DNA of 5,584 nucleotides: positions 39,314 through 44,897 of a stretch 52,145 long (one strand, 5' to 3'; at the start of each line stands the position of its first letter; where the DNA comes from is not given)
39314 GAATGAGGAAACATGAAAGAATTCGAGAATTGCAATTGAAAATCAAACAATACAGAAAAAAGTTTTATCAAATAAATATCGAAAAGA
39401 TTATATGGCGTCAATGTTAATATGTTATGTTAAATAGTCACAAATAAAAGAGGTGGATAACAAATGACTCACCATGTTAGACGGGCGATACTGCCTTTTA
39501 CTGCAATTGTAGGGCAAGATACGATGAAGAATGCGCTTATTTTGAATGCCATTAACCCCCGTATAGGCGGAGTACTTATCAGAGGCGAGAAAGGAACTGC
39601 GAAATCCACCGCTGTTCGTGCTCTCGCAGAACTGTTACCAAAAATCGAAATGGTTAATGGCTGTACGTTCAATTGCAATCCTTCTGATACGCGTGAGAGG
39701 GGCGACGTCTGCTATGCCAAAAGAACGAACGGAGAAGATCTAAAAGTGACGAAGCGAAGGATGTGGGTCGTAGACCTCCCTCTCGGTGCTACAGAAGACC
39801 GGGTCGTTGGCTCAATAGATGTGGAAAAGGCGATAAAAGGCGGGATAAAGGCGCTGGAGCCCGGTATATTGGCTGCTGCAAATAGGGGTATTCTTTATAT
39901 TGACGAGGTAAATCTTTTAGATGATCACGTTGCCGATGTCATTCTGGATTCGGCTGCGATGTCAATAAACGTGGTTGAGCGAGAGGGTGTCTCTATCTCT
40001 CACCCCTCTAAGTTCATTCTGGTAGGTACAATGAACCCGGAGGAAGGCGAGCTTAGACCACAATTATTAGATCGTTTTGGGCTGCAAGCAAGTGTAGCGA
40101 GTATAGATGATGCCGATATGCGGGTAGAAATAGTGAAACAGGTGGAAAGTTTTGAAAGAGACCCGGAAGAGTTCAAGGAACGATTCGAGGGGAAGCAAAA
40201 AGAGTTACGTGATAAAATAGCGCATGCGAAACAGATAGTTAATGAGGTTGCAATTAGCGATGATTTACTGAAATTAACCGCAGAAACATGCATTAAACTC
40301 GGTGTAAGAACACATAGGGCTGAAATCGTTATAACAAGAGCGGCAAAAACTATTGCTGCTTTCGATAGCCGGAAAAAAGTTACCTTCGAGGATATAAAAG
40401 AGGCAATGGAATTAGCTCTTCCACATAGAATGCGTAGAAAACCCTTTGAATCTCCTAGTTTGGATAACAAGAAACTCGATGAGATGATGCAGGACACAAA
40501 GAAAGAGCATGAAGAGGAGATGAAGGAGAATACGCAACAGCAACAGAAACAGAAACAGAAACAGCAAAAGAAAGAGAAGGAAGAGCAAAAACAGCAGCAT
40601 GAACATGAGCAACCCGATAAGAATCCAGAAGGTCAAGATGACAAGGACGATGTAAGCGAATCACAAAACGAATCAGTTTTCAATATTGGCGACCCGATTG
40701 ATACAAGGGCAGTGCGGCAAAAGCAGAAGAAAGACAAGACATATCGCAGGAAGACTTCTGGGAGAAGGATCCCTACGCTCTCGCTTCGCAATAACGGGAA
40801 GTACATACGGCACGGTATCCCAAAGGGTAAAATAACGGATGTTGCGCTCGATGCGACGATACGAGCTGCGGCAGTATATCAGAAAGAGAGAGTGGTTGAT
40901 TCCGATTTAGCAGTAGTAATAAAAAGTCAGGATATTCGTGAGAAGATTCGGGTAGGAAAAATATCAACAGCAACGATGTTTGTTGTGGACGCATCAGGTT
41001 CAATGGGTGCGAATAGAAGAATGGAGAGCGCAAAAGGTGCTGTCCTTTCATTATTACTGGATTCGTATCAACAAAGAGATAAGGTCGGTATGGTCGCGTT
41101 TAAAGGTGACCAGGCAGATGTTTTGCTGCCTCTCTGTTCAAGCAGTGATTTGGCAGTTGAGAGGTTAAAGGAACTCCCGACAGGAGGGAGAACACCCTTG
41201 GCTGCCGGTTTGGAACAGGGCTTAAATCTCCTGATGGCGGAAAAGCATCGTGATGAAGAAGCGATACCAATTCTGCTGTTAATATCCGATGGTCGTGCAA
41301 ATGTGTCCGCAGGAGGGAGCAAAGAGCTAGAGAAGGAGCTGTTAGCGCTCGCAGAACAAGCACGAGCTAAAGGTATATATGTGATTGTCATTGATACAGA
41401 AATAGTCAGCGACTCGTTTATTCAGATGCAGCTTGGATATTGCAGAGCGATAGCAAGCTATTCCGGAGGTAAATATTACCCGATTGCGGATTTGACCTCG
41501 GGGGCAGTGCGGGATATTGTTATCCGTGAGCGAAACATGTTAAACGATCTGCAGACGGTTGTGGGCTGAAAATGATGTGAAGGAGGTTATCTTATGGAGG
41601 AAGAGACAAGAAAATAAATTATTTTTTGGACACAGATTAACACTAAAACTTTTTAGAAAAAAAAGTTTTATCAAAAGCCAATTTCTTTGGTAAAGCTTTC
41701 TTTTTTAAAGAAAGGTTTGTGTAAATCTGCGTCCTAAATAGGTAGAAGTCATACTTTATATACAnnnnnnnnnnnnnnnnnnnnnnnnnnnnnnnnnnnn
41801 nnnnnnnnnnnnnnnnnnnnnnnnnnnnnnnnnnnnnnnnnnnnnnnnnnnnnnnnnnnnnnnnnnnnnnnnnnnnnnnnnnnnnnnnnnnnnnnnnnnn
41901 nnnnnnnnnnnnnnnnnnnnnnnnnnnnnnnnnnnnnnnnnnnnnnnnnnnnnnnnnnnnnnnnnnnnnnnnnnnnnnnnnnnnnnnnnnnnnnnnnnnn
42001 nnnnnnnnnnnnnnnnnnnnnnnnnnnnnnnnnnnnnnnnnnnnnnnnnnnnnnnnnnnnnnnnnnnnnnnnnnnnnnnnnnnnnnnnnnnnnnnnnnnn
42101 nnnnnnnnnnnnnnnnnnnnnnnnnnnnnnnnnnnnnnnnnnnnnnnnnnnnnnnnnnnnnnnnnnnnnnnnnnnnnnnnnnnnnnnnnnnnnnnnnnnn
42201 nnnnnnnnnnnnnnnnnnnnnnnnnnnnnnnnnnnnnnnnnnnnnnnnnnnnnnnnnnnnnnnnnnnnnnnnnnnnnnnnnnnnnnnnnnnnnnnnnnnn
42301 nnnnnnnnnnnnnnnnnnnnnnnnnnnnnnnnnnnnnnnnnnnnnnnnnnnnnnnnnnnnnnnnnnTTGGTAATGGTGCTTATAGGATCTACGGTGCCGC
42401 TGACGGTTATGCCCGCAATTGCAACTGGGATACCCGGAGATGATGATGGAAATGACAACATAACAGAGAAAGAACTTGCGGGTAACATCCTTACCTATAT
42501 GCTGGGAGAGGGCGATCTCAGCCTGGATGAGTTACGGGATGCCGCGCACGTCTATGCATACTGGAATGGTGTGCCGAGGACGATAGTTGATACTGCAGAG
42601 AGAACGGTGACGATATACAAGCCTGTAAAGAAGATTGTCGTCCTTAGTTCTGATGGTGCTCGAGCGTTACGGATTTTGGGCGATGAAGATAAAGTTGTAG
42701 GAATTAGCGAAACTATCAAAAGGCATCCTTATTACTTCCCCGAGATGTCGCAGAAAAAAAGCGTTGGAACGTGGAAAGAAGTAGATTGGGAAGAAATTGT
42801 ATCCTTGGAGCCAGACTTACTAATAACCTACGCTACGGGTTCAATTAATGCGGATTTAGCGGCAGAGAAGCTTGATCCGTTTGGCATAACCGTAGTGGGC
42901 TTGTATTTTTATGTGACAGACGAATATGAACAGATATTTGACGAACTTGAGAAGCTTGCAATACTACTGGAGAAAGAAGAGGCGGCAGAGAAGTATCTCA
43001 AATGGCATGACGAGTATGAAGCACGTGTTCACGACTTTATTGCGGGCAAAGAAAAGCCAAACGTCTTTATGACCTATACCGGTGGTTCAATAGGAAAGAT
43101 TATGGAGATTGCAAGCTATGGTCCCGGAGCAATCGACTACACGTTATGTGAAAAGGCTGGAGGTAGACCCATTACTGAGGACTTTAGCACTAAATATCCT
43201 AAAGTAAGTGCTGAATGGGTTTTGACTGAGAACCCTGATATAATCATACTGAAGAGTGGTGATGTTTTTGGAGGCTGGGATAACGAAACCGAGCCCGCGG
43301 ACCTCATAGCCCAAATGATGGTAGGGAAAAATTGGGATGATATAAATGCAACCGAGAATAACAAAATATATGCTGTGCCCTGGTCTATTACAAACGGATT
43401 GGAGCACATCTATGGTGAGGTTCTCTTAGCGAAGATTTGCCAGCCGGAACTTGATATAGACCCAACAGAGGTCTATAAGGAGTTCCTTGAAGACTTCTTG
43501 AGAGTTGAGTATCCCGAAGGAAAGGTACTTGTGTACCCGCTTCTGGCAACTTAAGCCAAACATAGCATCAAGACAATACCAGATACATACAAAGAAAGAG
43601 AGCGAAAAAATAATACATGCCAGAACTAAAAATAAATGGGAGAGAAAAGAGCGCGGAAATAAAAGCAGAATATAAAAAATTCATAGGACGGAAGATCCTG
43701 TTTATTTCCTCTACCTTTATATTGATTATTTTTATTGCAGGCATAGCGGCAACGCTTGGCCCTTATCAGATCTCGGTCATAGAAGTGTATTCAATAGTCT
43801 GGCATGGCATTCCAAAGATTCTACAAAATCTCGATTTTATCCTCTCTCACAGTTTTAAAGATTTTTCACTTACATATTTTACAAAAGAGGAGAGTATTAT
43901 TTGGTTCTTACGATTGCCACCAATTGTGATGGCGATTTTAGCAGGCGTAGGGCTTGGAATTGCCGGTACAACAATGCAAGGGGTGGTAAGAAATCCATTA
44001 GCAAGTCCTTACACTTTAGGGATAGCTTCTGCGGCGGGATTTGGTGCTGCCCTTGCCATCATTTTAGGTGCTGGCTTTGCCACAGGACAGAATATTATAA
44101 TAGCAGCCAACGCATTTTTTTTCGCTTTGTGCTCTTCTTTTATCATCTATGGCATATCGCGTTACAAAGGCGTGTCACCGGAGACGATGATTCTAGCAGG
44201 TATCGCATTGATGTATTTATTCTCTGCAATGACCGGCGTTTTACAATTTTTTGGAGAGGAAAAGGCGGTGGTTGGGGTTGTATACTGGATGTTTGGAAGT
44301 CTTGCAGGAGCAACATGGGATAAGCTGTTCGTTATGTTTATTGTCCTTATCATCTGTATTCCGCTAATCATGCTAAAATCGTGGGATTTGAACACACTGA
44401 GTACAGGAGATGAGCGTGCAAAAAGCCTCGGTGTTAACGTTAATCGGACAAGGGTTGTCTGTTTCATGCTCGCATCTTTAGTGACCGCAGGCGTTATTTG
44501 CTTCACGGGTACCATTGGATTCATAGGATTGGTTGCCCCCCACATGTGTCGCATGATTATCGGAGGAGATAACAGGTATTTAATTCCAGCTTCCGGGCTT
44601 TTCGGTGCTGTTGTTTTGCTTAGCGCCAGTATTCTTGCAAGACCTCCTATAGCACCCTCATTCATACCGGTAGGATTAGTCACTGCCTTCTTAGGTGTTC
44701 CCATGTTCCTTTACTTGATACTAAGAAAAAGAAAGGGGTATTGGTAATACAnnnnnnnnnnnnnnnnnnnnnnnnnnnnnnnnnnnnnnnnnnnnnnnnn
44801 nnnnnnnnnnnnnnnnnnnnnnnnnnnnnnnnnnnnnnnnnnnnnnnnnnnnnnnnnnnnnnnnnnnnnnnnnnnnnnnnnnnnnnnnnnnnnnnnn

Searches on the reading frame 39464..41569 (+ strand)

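Call 40: search_protein_families(library=pfam, proteins=[window:39464-41569:+], max_evalue=0.000001)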
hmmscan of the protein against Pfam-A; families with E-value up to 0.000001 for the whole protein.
window:39464-41569:+ (701 aa): 5 families
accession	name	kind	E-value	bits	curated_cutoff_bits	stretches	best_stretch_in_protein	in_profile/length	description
PF17863.7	AAA_lid_2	-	3.2e-19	68.9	22.7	1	272-339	4-72/74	AAA lid domain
PF13519.12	VWA_2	-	1.5e-15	58.1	27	1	504-610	1-106/107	von Willebrand factor type A domain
PF07728.20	AAA_5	-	3e-11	43.9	22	1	95-205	22-139/139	AAA domain (dynein-related subfamily)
PF00092.34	VWA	-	4.2e-10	40.6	23.8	1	505-645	3-139/174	von Willebrand factor type A domain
PF01078.27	Mg_chelatase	-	5.7e-10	39.4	20.3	1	122-193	88-159/207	Magnesium chelatase, subunit ChlI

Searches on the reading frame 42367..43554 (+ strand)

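Call 40: search_protein_families(library=pfam, proteins=[window:42367-43554:+], max_evalue=0.000001)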
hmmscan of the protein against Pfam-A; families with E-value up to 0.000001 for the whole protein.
window:42367-43554:+ (395 aa): 1 family
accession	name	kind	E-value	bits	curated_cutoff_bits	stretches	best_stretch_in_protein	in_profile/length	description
PF01497.23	Peripla_BP_2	-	2.5e-25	89.7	27.5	1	90-338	1-232/235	Periplasmic binding protein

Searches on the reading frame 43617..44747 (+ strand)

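Call 40: search_protein_families(library=pfam, proteins=[window:43617-44747:+], max_evalue=0.000001)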
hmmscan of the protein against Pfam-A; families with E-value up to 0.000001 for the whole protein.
window:43617-44747:+ (376 aa): 1 family
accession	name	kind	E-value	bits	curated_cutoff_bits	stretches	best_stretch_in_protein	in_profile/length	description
PF01032.23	FecCD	-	2.1e-87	293.5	26.5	1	45-370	10-311/311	FecCD transport family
